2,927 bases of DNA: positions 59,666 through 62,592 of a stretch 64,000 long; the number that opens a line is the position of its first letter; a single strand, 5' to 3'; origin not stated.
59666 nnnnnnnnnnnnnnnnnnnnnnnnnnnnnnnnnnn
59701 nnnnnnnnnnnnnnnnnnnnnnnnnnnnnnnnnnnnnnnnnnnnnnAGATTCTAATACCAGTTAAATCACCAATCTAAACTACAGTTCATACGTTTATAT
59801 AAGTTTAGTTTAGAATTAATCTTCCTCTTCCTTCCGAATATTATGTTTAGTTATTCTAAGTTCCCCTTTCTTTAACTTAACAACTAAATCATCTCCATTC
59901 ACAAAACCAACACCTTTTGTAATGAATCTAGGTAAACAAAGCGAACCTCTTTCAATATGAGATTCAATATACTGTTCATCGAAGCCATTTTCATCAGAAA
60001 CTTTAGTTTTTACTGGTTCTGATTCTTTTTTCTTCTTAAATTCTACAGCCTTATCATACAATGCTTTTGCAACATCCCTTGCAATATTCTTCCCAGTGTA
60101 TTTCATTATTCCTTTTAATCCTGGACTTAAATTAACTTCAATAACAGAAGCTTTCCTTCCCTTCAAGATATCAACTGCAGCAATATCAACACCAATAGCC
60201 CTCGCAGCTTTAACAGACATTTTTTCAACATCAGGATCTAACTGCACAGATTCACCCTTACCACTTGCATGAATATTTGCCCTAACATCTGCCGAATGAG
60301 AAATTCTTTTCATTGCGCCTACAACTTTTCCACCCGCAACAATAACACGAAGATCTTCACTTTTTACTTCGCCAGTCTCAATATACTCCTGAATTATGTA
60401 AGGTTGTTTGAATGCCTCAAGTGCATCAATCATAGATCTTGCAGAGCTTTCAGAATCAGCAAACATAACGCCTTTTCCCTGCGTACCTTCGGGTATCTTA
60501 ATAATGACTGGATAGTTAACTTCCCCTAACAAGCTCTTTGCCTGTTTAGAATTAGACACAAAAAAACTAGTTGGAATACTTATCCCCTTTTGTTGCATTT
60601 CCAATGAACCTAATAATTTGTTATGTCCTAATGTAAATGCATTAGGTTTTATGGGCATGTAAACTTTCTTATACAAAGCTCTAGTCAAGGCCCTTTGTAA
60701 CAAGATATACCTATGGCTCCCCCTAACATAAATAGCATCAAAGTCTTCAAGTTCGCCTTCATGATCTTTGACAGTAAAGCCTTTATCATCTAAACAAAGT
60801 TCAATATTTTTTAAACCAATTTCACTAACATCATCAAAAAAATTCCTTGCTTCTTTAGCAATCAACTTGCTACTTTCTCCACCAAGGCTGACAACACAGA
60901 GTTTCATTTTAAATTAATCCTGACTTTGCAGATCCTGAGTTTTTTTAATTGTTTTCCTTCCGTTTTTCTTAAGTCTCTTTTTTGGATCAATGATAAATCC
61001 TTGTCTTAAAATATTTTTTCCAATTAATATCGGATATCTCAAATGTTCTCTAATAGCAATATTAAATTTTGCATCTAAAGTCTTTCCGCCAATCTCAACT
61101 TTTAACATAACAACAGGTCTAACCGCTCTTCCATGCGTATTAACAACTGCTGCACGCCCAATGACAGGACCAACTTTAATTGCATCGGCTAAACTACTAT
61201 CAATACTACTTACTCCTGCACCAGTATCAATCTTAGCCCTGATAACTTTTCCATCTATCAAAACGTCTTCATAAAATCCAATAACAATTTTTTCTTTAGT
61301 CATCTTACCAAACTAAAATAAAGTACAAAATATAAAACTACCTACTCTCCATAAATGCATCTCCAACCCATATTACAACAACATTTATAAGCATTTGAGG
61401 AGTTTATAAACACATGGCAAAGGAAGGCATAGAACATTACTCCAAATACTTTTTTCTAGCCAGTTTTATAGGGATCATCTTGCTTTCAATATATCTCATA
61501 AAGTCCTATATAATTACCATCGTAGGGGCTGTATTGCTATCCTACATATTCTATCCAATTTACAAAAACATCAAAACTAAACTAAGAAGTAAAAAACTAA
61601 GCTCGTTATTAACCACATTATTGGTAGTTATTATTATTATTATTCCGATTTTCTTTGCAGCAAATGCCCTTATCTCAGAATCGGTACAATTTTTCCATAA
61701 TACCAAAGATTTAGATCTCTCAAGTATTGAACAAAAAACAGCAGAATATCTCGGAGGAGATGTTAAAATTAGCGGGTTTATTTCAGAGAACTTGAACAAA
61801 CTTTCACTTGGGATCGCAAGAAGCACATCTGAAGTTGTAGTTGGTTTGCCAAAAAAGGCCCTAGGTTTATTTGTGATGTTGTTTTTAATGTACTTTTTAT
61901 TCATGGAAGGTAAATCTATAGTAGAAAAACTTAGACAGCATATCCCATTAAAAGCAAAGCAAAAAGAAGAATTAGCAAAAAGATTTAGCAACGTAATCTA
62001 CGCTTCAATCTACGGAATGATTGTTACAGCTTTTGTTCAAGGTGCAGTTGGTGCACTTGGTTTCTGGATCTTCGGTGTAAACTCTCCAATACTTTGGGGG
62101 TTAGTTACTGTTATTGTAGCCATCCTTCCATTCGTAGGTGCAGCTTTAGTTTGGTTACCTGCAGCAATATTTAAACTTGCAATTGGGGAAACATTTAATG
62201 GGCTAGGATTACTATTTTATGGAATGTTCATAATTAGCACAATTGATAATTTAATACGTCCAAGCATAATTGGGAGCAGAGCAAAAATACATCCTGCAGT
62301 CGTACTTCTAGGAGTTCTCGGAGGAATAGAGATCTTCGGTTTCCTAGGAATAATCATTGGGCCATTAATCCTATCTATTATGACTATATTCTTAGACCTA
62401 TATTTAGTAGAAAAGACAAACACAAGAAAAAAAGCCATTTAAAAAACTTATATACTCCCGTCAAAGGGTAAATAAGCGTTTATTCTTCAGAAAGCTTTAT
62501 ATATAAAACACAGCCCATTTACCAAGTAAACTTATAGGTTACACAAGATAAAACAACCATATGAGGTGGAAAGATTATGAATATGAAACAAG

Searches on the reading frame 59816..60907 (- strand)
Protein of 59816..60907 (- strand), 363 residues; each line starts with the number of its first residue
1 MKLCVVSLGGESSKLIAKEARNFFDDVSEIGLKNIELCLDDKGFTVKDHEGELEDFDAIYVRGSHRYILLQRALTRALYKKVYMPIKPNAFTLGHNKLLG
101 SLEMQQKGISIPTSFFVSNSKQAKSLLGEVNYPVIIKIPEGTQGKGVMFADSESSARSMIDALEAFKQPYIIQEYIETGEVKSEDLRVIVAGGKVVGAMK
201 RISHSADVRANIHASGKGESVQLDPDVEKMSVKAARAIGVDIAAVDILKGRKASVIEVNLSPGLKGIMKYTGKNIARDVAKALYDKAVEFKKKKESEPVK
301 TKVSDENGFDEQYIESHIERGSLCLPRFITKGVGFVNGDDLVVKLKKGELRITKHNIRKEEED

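Call 5: search_protein_families(library=pfam, proteins=[window:59816-60907:-], max_evalue=0.001)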
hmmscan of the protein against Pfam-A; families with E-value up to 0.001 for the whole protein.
window:59816-60907:- (363 aa): 6 families
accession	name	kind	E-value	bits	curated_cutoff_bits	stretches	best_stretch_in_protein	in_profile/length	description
PF08443.16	RimK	-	1.8e-41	142.2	21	1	97-282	4-187/188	RimK-like ATP-grasp domain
PF02955.21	GSH-S_ATP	-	9.2e-16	58.2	23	1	111-262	12-164/175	Prokaryotic glutathione synthetase, ATP-grasp domain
PF02222.28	ATP-grasp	-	3.6e-07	30.4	27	1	104-177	3-77/179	ATP-grasp domain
PF14397.11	ATPgrasp_ST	-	6.8e-07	29.2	31.4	1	91-216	16-171/278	Sugar-transfer associated ATP-grasp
PF02655.19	ATP-grasp_3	-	0.0004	21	23.2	0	96-259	3-154/160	ATP-grasp domain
PF14398.11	ATPgrasp_YheCD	-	0.00046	20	26.8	0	136-219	53-164/255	YheC/D like ATP-grasp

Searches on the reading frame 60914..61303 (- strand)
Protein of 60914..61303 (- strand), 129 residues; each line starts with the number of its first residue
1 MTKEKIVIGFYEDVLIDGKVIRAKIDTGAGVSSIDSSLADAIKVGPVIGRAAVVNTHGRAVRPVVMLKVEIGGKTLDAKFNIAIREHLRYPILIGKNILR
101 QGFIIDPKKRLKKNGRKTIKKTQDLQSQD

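Call 5: search_protein_families(library=pfam, proteins=[window:60914-61303:-], max_evalue=0.001)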
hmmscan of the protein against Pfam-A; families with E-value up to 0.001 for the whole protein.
window:60914-61303:- (129 aa): 3 families
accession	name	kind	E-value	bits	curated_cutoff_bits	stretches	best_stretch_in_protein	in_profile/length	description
PF05618.17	Zn_protease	-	9e-13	48.7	27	1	47-110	67-132/138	Putative ATP-dependent zinc protease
PF13975.11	gag-asp_proteas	-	2.6e-07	31.5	28.2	1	13-101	2-92/92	gag-polyprotein putative aspartyl protease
PF13650.11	Asp_protease_2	-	1.2e-05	26.4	24.3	1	14-83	3-76/90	Aspartyl protease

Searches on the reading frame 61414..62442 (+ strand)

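Call 19: search_protein_families(library=pfam, proteins=[window:61414-62442:+], max_evalue=0.0001)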
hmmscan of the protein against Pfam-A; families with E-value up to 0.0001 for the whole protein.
window:61414-62442:+ (342 aa): 1 family
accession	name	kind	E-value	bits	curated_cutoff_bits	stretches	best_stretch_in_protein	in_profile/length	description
PF01594.21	AI-2E_transport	-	3.4e-48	164.9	34.3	1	15-330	4-326/327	AI-2E family transporter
